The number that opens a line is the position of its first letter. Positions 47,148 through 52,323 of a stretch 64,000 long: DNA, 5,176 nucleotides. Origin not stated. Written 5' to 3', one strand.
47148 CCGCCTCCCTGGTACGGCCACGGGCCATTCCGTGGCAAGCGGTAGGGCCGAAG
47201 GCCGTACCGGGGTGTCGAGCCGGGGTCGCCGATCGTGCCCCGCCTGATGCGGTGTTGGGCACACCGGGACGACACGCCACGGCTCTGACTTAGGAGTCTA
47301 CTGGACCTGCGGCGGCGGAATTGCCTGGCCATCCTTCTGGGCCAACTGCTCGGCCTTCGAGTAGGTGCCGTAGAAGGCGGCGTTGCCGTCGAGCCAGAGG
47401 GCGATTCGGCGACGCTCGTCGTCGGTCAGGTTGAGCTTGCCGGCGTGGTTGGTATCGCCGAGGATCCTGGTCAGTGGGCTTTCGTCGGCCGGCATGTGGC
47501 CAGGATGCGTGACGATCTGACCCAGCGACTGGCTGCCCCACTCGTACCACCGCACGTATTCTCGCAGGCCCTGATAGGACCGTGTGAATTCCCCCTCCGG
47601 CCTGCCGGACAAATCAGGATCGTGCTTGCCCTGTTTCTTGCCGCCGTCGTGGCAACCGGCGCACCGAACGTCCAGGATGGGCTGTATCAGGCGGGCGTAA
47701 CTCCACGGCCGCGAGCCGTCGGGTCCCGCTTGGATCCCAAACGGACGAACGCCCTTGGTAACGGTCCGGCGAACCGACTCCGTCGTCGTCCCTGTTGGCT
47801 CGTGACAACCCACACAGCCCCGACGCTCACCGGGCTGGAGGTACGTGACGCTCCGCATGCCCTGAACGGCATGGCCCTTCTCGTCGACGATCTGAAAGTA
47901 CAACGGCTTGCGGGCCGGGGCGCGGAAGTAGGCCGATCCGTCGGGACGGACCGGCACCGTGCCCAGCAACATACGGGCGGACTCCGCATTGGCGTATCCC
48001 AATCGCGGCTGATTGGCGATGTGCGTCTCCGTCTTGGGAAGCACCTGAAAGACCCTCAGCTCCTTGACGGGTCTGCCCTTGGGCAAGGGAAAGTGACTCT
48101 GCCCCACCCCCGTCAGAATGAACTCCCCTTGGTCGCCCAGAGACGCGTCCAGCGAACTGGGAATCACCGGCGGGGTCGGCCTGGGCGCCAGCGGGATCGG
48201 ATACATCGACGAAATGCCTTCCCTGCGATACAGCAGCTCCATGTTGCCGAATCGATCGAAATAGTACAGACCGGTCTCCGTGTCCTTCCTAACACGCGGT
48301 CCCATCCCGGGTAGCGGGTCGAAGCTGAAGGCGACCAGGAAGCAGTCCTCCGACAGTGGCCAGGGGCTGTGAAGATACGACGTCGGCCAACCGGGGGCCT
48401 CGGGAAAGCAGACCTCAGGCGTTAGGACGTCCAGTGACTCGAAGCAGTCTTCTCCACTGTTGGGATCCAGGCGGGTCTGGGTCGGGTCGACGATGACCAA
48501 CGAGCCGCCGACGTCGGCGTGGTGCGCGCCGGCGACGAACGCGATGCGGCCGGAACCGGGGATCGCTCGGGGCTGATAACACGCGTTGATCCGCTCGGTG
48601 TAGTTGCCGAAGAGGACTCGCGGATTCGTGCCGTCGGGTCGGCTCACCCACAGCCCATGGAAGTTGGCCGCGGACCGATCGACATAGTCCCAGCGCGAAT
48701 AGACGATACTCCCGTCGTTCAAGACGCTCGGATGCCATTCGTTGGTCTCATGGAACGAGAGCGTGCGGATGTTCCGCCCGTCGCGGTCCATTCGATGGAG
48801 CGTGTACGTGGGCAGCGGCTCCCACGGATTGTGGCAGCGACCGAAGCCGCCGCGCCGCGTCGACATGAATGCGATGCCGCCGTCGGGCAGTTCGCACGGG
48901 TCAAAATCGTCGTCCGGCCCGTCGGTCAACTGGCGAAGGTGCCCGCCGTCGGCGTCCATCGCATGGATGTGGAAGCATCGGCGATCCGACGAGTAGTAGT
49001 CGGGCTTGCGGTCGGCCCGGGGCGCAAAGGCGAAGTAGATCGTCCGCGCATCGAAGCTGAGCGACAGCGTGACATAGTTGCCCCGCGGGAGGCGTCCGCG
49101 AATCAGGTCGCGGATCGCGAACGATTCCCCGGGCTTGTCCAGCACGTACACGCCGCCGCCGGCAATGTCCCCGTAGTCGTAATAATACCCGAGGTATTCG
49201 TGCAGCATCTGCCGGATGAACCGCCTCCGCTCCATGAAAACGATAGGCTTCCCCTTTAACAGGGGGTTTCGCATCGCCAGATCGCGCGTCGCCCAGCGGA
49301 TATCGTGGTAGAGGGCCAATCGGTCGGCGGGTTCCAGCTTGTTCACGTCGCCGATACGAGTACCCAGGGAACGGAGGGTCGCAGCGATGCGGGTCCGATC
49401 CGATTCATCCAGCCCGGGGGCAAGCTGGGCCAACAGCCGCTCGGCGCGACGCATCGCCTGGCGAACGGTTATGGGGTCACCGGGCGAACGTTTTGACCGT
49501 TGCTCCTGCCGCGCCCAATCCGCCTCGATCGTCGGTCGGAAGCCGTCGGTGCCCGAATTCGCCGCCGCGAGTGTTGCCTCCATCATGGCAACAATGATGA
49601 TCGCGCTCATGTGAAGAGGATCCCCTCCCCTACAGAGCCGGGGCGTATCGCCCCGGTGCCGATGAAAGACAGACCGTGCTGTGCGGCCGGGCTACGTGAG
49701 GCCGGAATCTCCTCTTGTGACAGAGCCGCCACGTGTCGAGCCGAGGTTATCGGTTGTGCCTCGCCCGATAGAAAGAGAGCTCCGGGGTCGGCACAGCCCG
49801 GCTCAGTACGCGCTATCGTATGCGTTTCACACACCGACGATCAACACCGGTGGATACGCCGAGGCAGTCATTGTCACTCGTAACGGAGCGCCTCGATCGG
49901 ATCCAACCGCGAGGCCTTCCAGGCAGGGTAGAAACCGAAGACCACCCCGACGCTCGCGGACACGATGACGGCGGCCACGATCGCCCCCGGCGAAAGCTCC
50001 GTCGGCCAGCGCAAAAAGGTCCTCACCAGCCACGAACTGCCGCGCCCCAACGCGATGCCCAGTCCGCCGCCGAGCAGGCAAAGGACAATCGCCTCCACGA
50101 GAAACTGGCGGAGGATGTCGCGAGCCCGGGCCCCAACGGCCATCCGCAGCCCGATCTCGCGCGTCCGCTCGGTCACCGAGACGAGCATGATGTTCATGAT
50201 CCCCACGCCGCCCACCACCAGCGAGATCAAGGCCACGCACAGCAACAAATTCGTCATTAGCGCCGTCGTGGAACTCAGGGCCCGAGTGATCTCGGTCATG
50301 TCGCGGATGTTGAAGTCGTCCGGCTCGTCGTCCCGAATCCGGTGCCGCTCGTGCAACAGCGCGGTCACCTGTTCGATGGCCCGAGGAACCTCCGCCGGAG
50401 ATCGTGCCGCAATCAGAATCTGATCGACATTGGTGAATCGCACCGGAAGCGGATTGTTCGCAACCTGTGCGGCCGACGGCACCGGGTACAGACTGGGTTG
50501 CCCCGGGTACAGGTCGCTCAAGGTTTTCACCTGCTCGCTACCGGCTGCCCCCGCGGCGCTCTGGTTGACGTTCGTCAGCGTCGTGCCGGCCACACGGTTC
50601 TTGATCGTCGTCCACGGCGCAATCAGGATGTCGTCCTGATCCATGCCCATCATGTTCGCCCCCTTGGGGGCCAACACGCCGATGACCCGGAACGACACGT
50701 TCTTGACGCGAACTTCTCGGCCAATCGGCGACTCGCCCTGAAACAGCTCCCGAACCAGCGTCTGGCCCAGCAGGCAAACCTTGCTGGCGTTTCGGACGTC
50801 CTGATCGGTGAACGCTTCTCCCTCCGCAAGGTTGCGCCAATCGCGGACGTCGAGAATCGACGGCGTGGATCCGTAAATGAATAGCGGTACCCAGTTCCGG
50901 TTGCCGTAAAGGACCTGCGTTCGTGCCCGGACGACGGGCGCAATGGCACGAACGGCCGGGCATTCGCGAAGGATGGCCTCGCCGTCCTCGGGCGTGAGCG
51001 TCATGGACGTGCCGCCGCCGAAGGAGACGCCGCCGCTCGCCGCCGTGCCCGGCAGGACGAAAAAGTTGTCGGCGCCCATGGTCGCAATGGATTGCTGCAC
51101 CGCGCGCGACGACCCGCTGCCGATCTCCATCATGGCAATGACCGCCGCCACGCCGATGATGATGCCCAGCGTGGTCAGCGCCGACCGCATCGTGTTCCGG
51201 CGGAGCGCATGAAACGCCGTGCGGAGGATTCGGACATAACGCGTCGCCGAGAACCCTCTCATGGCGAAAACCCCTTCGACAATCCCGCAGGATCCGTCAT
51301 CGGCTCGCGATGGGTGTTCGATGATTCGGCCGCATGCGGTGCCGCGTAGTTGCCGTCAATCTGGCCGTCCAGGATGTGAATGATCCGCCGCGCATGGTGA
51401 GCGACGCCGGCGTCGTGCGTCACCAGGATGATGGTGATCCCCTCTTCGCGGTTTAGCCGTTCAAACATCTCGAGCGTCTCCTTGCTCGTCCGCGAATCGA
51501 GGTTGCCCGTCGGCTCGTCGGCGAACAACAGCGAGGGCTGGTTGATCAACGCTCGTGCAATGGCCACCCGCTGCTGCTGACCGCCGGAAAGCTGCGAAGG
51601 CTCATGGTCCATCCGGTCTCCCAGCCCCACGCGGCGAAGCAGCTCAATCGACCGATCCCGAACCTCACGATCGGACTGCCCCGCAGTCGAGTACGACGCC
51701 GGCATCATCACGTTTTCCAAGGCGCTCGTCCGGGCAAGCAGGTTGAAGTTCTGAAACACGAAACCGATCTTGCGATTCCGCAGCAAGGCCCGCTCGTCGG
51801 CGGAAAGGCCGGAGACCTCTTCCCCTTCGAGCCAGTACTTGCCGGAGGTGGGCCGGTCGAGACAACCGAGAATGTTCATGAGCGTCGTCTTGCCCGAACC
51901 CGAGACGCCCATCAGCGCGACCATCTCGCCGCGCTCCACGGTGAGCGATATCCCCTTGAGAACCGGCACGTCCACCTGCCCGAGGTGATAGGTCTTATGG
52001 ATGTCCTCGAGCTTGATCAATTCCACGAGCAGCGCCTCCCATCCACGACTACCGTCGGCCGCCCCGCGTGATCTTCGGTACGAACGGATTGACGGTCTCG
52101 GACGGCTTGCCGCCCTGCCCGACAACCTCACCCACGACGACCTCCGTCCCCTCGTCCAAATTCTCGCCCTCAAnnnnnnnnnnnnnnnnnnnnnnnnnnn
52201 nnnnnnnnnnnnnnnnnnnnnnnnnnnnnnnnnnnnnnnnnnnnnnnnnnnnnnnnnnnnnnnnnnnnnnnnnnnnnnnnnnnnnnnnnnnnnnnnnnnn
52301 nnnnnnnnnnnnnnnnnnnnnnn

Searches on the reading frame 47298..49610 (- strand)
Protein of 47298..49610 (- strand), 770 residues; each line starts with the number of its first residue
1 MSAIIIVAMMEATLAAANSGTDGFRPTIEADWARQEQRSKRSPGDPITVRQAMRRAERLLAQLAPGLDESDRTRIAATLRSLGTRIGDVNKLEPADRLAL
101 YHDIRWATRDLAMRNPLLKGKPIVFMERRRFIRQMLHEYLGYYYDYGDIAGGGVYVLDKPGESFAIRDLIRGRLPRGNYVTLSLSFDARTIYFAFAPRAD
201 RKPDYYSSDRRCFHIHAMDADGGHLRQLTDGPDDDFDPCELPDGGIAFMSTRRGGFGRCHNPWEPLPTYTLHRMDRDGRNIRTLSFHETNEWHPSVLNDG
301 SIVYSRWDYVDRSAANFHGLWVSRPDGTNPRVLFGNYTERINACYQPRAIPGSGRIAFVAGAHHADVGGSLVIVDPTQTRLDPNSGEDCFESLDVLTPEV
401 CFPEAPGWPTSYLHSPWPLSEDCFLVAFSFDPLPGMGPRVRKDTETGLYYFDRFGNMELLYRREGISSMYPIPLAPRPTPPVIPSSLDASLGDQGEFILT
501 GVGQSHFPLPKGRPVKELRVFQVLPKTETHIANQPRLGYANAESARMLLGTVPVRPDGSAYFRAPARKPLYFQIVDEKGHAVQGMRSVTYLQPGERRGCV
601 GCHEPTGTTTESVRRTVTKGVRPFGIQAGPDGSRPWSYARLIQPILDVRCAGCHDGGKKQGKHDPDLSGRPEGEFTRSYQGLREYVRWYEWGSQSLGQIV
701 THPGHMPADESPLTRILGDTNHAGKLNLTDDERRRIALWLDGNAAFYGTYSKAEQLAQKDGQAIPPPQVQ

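Call 23: search_protein_families(library=pfam, proteins=[window:47298-49610:-], max_evalue=0.001)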
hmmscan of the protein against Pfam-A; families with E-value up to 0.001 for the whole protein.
window:47298-49610:- (770 aa): 1 family
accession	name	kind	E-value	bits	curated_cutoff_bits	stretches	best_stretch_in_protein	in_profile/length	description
PF18582.6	HZS_alpha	-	8.1e-26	90.9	26.6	1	515-604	3-98/98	Hydrazine synthase alpha subunit middle domain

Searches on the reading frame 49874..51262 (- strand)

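Call 23: search_protein_families(library=pfam, proteins=[window:49874-51262:-], max_evalue=0.001)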
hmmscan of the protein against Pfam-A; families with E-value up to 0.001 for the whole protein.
window:49874-51262:- (462 aa): 2 families
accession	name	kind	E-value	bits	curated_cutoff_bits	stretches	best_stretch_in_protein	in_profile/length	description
PF12704.14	MacB_PCD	-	8.4e-47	160.6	27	1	27-245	1-200/207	MacB-like periplasmic core domain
PF02687.27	FtsX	-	1.4e-19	70.7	25.5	1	342-455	2-120/120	FtsX-like permease C-terminal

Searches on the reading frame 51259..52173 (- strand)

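Call 23: search_protein_families(library=pfam, proteins=[window:51259-52173:-], max_evalue=0.001)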
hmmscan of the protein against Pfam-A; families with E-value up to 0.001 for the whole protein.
window:51259-52173:- (304 aa): 3 families
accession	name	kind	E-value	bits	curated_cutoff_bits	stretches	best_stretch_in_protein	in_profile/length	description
PF00005.33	ABC_tran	-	4e-35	121.8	25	1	72-222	1-136/137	ABC transporter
PF13304.12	AAA_21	-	2e-06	28.5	27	0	178-256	221-301/304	AAA domain, putative AbiEii toxin, Type IV TA system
PF02463.25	SMC_N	-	6.1e-05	23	40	1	83-268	25-212/220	RecF/RecN/SMC N terminal domain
